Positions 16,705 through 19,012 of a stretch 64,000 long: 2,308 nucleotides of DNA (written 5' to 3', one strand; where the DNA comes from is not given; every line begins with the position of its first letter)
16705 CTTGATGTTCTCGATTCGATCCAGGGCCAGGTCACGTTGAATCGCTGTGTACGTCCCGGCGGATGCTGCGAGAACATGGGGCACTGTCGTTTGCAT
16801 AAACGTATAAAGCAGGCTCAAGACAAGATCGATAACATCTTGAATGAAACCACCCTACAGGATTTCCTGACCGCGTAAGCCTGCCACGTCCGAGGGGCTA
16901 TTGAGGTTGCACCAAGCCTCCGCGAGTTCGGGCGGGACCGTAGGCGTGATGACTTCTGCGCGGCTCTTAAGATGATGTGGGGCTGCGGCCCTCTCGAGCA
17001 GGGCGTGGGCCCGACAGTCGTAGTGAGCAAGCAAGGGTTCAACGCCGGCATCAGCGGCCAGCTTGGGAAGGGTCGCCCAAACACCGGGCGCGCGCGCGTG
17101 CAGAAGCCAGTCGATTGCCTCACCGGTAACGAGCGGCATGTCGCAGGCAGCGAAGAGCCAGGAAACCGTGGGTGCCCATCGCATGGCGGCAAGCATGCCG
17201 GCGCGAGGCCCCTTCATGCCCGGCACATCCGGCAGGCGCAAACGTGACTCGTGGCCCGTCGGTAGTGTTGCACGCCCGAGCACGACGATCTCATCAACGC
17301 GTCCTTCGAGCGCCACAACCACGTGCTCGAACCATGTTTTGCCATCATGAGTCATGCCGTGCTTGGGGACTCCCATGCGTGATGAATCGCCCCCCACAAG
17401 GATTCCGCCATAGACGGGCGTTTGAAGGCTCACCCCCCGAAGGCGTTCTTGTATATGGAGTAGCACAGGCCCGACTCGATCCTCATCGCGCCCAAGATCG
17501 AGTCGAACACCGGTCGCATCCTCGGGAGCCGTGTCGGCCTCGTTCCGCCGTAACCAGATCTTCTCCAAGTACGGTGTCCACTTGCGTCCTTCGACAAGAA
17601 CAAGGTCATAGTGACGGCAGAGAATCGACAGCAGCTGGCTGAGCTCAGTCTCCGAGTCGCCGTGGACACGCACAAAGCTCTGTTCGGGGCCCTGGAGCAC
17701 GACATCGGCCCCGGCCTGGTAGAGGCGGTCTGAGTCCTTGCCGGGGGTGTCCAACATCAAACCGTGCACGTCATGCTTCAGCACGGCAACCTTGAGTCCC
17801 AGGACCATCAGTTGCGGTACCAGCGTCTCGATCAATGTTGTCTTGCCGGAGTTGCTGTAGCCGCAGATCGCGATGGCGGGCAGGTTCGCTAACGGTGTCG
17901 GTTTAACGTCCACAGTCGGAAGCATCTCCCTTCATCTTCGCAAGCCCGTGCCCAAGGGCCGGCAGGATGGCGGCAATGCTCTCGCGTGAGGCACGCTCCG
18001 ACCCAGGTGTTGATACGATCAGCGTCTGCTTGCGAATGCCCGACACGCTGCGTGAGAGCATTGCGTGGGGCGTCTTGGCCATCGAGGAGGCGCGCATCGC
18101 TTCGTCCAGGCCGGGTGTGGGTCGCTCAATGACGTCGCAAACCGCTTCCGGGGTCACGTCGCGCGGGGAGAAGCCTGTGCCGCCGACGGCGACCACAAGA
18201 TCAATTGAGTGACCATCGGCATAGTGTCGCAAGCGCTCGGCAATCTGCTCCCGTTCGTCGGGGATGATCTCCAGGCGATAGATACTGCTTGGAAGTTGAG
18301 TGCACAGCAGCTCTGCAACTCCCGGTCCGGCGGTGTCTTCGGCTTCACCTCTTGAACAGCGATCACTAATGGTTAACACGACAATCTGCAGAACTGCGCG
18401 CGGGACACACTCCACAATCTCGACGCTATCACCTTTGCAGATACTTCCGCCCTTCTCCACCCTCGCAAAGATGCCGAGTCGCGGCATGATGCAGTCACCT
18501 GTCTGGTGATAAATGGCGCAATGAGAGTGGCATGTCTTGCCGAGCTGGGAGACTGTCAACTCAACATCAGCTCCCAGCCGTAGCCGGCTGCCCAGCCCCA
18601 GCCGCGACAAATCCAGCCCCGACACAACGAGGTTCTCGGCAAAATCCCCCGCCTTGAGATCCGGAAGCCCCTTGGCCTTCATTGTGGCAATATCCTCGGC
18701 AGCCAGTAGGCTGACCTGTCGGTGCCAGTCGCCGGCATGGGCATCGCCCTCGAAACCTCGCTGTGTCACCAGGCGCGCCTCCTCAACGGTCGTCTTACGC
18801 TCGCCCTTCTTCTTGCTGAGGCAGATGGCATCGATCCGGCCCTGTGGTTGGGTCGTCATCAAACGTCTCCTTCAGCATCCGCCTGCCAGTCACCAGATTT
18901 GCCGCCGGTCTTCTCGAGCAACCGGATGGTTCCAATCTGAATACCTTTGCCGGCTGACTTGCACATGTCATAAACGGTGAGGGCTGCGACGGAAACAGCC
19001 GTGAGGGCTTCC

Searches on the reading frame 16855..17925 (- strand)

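Call 48: search_protein_families(library=pfam, proteins=[window:16855-17925:-], max_evalue=0.00001)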
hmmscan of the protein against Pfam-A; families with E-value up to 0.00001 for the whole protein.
window:16855-17925:- (356 aa): 2 families
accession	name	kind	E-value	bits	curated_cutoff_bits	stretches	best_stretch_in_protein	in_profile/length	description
PF03205.20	MobB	-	2.1e-28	99.3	26.6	1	18-133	2-117/133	Molybdopterin guanine dinucleotide synthesis protein B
PF12804.13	NTP_transf_3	-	3.9e-23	82.8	27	1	175-308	3-141/160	MobA-like NTP transferase domain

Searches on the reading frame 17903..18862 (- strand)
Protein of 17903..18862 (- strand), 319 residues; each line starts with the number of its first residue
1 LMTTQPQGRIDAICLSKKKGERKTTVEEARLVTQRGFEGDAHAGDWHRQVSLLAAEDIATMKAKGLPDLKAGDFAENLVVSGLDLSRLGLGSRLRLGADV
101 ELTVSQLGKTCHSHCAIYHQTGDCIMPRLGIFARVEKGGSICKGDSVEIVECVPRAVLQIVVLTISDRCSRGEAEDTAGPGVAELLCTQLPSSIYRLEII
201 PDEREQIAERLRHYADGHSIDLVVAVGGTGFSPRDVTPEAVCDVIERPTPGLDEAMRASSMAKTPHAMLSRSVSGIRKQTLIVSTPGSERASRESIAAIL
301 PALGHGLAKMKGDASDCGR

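Call 48: search_protein_families(library=pfam, proteins=[window:17903-18862:-], max_evalue=0.00001)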
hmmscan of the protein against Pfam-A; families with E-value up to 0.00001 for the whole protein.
window:17903-18862:- (319 aa): 2 families
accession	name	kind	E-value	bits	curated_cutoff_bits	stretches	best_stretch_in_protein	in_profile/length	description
PF00994.29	MoCF_biosynth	-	8.6e-27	94.1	26.6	1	162-305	2-144/144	Probable molybdopterin binding domain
PF03473.23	MOSC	-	1.1e-12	48.4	22.7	1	41-148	3-120/120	MOSC domain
